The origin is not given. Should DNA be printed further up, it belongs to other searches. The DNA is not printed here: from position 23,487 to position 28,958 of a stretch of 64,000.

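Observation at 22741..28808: Giant dockerin-bearing HExxH (M60-like) peptidase translationally coupled to a putative cohesin-like membrane anchor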

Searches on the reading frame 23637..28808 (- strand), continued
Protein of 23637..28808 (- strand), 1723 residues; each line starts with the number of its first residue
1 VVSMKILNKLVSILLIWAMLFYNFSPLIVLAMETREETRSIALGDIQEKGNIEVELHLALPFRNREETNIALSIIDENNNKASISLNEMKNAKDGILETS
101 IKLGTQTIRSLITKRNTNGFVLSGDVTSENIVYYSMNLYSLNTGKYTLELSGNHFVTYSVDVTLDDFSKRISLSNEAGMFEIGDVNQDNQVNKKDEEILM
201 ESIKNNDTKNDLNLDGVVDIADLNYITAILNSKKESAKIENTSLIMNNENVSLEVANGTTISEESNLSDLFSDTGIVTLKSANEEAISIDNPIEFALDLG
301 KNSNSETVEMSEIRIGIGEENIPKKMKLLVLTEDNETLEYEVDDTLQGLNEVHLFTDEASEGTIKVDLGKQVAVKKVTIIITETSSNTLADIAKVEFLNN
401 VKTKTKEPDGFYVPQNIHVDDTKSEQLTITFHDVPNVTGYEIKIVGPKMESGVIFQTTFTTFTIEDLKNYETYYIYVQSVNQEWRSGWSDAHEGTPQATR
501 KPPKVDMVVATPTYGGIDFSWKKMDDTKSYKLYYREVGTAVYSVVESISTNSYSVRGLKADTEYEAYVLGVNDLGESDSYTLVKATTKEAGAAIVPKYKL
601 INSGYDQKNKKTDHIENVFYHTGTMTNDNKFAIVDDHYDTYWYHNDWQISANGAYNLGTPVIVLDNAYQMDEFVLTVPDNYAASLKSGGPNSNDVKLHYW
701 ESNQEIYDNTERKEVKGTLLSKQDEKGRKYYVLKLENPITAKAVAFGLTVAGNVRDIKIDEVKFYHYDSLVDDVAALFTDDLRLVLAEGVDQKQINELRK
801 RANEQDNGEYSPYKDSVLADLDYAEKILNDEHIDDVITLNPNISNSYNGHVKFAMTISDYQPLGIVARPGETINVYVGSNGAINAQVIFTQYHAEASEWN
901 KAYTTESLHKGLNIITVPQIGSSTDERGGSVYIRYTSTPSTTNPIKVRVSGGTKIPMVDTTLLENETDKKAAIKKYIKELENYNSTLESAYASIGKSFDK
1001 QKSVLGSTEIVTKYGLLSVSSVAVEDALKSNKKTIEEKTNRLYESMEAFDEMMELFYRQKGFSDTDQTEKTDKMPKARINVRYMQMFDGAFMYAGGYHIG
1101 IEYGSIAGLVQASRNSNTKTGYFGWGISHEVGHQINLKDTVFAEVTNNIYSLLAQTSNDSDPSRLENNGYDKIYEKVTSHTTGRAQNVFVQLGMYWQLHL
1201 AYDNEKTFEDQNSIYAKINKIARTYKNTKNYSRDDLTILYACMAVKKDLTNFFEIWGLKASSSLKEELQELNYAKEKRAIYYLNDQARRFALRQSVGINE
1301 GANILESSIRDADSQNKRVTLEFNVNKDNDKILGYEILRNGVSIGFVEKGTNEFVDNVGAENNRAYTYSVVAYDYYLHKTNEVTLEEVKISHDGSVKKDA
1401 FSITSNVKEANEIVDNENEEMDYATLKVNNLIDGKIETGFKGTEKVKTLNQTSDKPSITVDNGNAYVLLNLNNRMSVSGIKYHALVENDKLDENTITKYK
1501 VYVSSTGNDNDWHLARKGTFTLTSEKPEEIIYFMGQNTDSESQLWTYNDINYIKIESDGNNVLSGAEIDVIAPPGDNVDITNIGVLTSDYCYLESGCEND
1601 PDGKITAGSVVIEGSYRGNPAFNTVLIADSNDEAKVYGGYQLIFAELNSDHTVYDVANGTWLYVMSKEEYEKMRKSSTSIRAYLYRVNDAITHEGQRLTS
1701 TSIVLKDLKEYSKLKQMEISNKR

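Call 13: find_homologous_proteins(query=window:23637-28808:-, max_evalue=1e-10)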
Query window:23637-28808:- (1723 aa): 226 proteins with E <= 1e-10 among 8000 candidates; the best 120 are listed.
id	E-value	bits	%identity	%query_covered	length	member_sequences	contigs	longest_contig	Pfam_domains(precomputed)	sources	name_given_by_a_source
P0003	0.0e+0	3816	100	100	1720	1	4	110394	PF13402.13,PF00041.28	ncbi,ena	-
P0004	0.0e+0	3335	87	100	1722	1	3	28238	PF13402.13,PF00041.28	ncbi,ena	-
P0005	0.0e+0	2715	72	100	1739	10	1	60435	PF13402.13,PF25059.2,PF00041.28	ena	-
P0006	0.0e+0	2593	69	100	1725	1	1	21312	PF00754.32,PF13402.13,PF25059.2,PF00041.28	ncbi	-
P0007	0.0e+0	2567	68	100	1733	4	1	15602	PF00754.32,PF13402.13,PF00041.28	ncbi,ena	-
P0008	0.0e+0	2533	68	100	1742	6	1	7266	PF13402.13,PF00041.28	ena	-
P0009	0.0e+0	2490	67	100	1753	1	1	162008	PF13402.13,PF00041.28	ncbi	-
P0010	0.0e+0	2475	67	100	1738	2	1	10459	PF13402.13,PF00041.28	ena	-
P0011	0.0e+0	2446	66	100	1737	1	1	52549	PF13402.13,PF25059.2,PF00041.28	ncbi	-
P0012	0.0e+0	2445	67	100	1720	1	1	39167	PF13402.13,PF00041.28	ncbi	-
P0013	0.0e+0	2389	66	98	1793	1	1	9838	PF00754.32,PF13402.13,PF25059.2,PF00041.28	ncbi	-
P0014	0.0e+0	2263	63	99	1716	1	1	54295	PF00754.32,PF13402.13,PF25059.2,PF00041.28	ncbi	-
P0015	0.0e+0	2250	61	100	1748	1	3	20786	PF00754.32,PF13402.13,PF00041.28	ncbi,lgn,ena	-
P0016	0.0e+0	2241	61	100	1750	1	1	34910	PF13402.13,PF25059.2,PF00041.28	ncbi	-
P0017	0.0e+0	2237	61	100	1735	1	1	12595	PF13402.13,PF25059.2,PF00041.28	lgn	-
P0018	0.0e+0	2233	61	100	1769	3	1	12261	PF00754.32,PF13402.13,PF25059.2,PF00041.28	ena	-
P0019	0.0e+0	2233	61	99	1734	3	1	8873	PF13402.13,PF00041.28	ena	-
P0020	0.0e+0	2222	61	98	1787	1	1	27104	PF00754.32,PF13402.13,PF00041.28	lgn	-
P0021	0.0e+0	2200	61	99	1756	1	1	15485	PF00754.32,PF13402.13,PF25059.2,PF22633.4,PF00041.28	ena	-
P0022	0.0e+0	2185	60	100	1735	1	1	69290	PF13402.13,PF00041.28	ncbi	-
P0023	0.0e+0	2183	61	98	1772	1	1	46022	PF00754.32,PF13402.13,PF00041.28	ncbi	-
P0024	0.0e+0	2164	59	100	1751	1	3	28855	PF13402.13,PF00041.28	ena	-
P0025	0.0e+0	2157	59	100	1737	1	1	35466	PF13402.13,PF25059.2,PF00041.28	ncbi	-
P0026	0.0e+0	2148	58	100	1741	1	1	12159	PF13402.13,PF25059.2,PF00404.25,PF00041.28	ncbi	-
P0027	0.0e+0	2136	59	100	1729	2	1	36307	PF13402.13,PF25059.2,PF00041.28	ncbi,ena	-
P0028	0.0e+0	2117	58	100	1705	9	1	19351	PF13402.13,PF25059.2,PF00041.28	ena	-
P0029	0.0e+0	2078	58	100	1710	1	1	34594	PF00754.32,PF13402.13,PF25059.2,PF00041.28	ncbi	-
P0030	0.0e+0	2061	57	100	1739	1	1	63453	PF13402.13,PF25059.2,PF00041.28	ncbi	-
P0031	0.0e+0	2025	57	100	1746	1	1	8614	PF00754.32,PF13402.13,PF25059.2,PF00041.28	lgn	-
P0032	0.0e+0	2023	56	100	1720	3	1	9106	PF00754.32,PF13402.13,PF07738.20,PF00041.28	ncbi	-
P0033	0.0e+0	2007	57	100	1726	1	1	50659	PF13402.13,PF00041.28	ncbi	-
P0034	0.0e+0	2006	56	100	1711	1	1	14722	PF13402.13,PF25059.2,PF00041.28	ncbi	-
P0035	0.0e+0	1984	56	99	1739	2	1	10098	PF13402.13,PF00041.28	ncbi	-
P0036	0.0e+0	1980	55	100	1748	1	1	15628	PF13402.13,PF00041.28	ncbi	-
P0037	0.0e+0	1977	55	100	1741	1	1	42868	PF13402.13,PF25059.2,PF00041.28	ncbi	-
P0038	0.0e+0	1966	56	98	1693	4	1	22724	PF00754.32,PF13402.13,PF25059.2,PF22633.4,PF00041.28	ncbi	-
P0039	0.0e+0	1964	55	100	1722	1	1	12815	PF13402.13,PF00041.28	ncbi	-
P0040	0.0e+0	1959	55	100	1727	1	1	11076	PF13402.13,PF00041.28,PF17291.8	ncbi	-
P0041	0.0e+0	1953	55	100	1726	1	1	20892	PF00754.32,PF13402.13,PF25059.2,PF00041.28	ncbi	-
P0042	0.0e+0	1937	63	84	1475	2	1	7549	PF28033.1,PF13402.13,PF25059.2,PF00041.28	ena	-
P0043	0.0e+0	1926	55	100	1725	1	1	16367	PF13402.13,PF00041.28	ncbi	-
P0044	0.0e+0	1922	56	100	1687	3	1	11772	PF00754.32,PF13402.13,PF25059.2,PF22633.4,PF00041.28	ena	-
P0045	0.0e+0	1857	53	100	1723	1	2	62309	PF00754.32,PF13402.13,PF25059.2,PF00041.28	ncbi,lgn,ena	-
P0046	0.0e+0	1838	54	100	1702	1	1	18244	PF00754.32,PF13402.13,PF25059.2,PF00041.28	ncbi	-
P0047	0.0e+0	1837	54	99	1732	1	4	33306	PF00754.32,PF13402.13,PF00041.28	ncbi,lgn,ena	-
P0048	0.0e+0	1831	53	99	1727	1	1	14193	PF13402.13,PF00041.28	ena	-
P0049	0.0e+0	1828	52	100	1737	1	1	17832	PF00754.32,PF13402.13,PF00041.28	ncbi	-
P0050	0.0e+0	1819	53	100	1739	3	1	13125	PF00754.32,PF13402.13,PF00041.28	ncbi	-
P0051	0.0e+0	1805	53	100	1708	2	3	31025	PF00754.32,PF13402.13,PF00041.28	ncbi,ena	-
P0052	0.0e+0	1794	53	100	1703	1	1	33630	PF00754.32,PF13402.13,PF25059.2,PF00041.28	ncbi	-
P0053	0.0e+0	1615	57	80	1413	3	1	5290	PF13402.13,PF25059.2,PF00041.28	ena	-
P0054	0.0e+0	1553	48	99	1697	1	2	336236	PF28033.1,PF00754.32,PF13402.13,PF25059.2,PF00404.25,PF00041.28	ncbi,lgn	-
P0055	0.0e+0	1543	48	99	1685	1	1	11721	PF28033.1,PF00754.32,PF13402.13,PF25059.2,PF00404.25,PF09294.17,PF00041.28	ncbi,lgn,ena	-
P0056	0.0e+0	1540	47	99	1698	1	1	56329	PF28033.1,PF00754.32,PF13402.13,PF25059.2,PF00404.25,PF00041.28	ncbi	-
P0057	0.0e+0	1530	48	99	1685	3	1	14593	PF28033.1,PF00754.32,PF13402.13,PF25059.2,PF00404.25,PF09294.17,PF00041.28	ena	-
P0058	0.0e+0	1524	47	99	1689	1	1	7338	PF28033.1,PF00754.32,PF13402.13,PF25059.2,PF00041.28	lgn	-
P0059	0.0e+0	1503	47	99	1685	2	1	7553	PF28033.1,PF00754.32,PF13402.13,PF25059.2,PF09294.17,PF00041.28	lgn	-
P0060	0.0e+0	1499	46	99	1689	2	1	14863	PF28033.1,PF00754.32,PF13402.13,PF00041.28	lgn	-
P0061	0.0e+0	1490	46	99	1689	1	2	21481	PF28033.1,PF00754.32,PF13402.13,PF00041.28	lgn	-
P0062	0.0e+0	1489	46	99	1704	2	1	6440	PF28033.1,PF00754.32,PF13402.13,PF25059.2,PF00404.25,PF00041.28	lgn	-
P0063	0.0e+0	1489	46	99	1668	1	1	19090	PF00754.32,PF13402.13,PF25059.2,PF00041.28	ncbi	-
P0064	0.0e+0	1473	45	99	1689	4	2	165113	PF28033.1,PF00754.32,PF13402.13,PF00041.28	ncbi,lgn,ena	-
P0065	0.0e+0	1471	46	99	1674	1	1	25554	PF28033.1,PF00754.32,PF13402.13,PF00041.28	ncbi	-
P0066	0.0e+0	1467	46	99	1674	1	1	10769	PF00754.32,PF13402.13,PF00041.28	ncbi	-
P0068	0.0e+0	1465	47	97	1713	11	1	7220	PF28033.1,PF00754.32,PF13402.13,PF00041.28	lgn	-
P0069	0.0e+0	1464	46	99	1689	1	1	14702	PF28033.1,PF00754.32,PF13402.13,PF00041.28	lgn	-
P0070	0.0e+0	1457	46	99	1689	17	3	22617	PF28033.1,PF00754.32,PF13402.13,PF00041.28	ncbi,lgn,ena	-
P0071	0.0e+0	1452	46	100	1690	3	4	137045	PF00754.32,PF13402.13,PF00041.28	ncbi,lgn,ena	-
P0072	0.0e+0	1414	44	100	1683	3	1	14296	PF00754.32,PF13402.13,PF00041.28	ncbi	-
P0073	0.0e+0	1411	45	97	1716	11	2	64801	PF28033.1,PF00754.32,PF13402.13,PF25059.2,PF00404.25,PF22633.4,PF00041.28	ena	-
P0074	0.0e+0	1407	44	99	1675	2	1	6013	PF00754.32,PF13402.13,PF25059.2,PF00404.25,PF22633.4,PF00041.28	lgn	-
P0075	0.0e+0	1389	45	98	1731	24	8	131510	PF28033.1,PF00754.32,PF13402.13,PF25059.2,PF00404.25,PF00041.28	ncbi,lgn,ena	-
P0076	0.0e+0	1387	44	100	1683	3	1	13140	PF00754.32,PF13402.13,PF00041.28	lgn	-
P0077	0.0e+0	1351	43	99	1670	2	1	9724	PF00754.32,PF13402.13,PF25059.2,PF00404.25,PF00041.28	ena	-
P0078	0.0e+0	1341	43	98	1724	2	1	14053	PF00754.32,PF13402.13,PF00404.25,PF00041.28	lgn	-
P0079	0.0e+0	1316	44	97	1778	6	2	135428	PF00754.32,PF13402.13,PF00404.25,PF00041.28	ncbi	-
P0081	0.0e+0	1223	42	99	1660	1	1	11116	PF00754.32,PF13402.13,PF00404.25,PF22633.4,PF00041.28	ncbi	-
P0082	0.0e+0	1208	41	100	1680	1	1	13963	PF28033.1,PF00754.32,PF13402.13,PF25059.2,PF00041.28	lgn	-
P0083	0.0e+0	1171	40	99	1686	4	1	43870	PF28033.1,PF00754.32,PF13402.13,PF25059.2,PF00404.25,PF00041.28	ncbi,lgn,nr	ncbi:MAG: hypothetical protein HFJ54_01960 [Clostridia bacterium]|nr:hypothetical protein [Clostridi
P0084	0.0e+0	1150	40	99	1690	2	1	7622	PF28033.1,PF00754.32,PF13402.13,PF25059.2,PF00404.25,PF00041.28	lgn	-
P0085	0.0e+0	1100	40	96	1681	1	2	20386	PF00754.32,PF13402.13,PF22633.4,PF00041.28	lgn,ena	-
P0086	0.0e+0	1035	38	99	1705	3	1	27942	PF00754.32,PF13402.13,PF00404.25,PF00041.28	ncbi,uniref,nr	ncbi:M60 family metallopeptidase [Clostridium ihumii]|uniref:M60 family metallopeptidase n=1 Tax=Clo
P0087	7.3e-297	1007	37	98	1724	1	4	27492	PF00754.32,PF13402.13,PF07738.20,PF00404.25,PF22633.4,PF00041.28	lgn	-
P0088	1.1e-279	950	37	90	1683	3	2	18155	PF00754.32,PF13402.13,PF25059.2,PF22633.4,PF00041.28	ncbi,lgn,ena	-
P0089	6.9e-279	947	36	96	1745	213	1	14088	PF00754.32,PF13402.13,PF00041.28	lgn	-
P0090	1.3e-277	943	37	96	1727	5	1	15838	PF00754.32,PF13402.13,PF25059.2,PF00404.25,PF22633.4,PF00036.39,PF00041.28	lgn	-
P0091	7.9e-274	930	36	96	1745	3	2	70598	PF00754.32,PF13402.13,PF25059.2,PF00041.28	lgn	-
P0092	1.3e-273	930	37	90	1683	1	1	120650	PF00754.32,PF13402.13,PF25059.2,PF22633.4,PF00041.28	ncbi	-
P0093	1.2e-271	923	36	96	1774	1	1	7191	PF00754.32,PF13402.13,PF00041.28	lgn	-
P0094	1.5e-269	916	36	97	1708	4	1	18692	PF00754.32,PF13402.13,PF25059.2,PF00404.25,PF22633.4,PF00041.28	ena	-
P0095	7.9e-269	914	37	96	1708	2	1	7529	PF00754.32,PF13402.13,PF00404.25,PF22633.4,PF00041.28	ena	-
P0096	1.0e-268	913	40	78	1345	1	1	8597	PF28033.1,PF13402.13,PF25059.2,PF00041.28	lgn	-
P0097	2.0e-268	912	36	92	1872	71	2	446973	PF28033.1,PF00754.32,PF13402.13,PF00041.28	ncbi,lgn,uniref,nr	ncbi:M60 family metallopeptidase [Clostridium botulinum]|uniref:M60 family metallopeptidase n=1 Tax=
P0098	5.9e-268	911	35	98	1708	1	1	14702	PF00754.32,PF13402.13,PF00404.25,PF00041.28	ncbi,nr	ncbi:MAG: M60 family metallopeptidase [Clostridiaceae bacterium]|nr:M60 family metallopeptidase [Clo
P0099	4.9e-264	898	35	99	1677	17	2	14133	PF00754.32,PF13402.13,PF22633.4,PF00041.28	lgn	-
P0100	6.0e-260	884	35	99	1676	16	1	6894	PF00754.32,PF13402.13,PF25059.2,PF22633.4,PF00041.28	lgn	-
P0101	3.0e-249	849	34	98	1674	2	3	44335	PF00754.32,PF13402.13,PF25059.2,PF00041.28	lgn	-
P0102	5.7e-247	841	34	96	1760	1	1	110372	PF00754.32,PF13402.13,PF25059.2,PF22633.4,PF00041.28,PF16656.12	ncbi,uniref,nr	ncbi:hypothetical protein CHL78_009620 [Romboutsia weinsteinii]|uniref:Carbohydrate-binding protein 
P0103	7.0e-247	841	34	98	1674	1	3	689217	PF00754.32,PF13402.13,PF25059.2,PF00041.28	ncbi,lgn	ncbi:MAG: M60 family metallopeptidase [Clostridium sp.]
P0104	1.1e-241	824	34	95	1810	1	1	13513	PF00754.32,PF13402.13,PF00041.28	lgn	-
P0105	1.7e-238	813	35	94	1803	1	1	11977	PF00754.32,PF13402.13,PF22633.4,PF00041.28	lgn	-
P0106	3.2e-236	806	35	91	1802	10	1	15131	PF00754.32,PF13402.13,PF00041.28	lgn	-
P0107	1.6e-235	803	33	94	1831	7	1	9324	PF00754.32,PF13402.13,PF00404.25,PF00041.28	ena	-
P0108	3.8e-235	802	34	94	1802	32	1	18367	PF00754.32,PF13402.13,PF00041.28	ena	-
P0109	6.7e-233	795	34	91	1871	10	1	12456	PF00754.32,PF13402.13,PF22633.4,PF00041.28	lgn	-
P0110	5.4e-231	788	35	91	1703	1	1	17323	PF00754.32,PF13402.13,PF22633.4,PF00041.28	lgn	-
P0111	3.4e-229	782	32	91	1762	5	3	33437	PF00754.32,PF13402.13,PF22633.4,PF00041.28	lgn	-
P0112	4.2e-226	772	33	96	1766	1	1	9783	PF00754.32,PF13402.13,PF25059.2,PF00404.25,PF22633.4,PF00041.28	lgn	-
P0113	1.6e-223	764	34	91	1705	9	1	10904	PF00754.32,PF13402.13,PF00404.25,PF22633.4,PF00041.28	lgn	-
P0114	2.5e-223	763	34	91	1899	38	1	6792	PF00754.32,PF13402.13,PF25059.2,PF00404.25,PF22633.4,PF00041.28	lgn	-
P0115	2.4e-218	746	34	94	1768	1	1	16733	PF13402.13,PF00041.28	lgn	-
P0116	1.2e-217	744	32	99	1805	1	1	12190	PF00754.32,PF13402.13,PF22633.4,PF00041.28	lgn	-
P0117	3.9e-214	732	32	91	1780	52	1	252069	PF00754.32,PF13402.13,PF22633.4,PF00041.28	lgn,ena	-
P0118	1.3e-213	731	33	91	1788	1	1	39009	PF00754.32,PF13402.13,PF25059.2,PF18041.7,PF00041.28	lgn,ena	-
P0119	1.6e-210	720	33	91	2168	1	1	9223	PF00754.32,PF13402.13,PF00404.25,PF08308.18,PF00395.26,PF00041.28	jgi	-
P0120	8.5e-209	715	32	92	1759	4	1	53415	PF13402.13,PF00041.28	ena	-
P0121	4.3e-208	712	32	79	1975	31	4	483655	PF00754.32,PF13402.13,PF00404.25,PF22633.4,PF13202.13,PF00041.28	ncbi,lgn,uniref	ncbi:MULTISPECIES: M60 family metallopeptidase [unclassified Clostridioides]|uniref:M60 family metal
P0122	5.1e-208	712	32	79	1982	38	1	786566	PF00754.32,PF13402.13,PF25059.2,PF00404.25,PF13499.13,PF00041.28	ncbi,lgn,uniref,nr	ncbi:calcium-binding adhesion protein [Clostridioides sp. ES-S-0123-01]|uniref:M60 family metallopep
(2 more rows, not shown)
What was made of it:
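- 28805..28810 (-): Shine-Dalgarno AGGTGG, 5 nt before the probable ATG start of the giant gene. The GTG listed as the ORF start lies inside it. Database protein P0003 is 1720 aa (call 13).
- On Dockerin (PF00404, type I-like): Many homologues carry a precomputed PF00404 hit (call 13).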
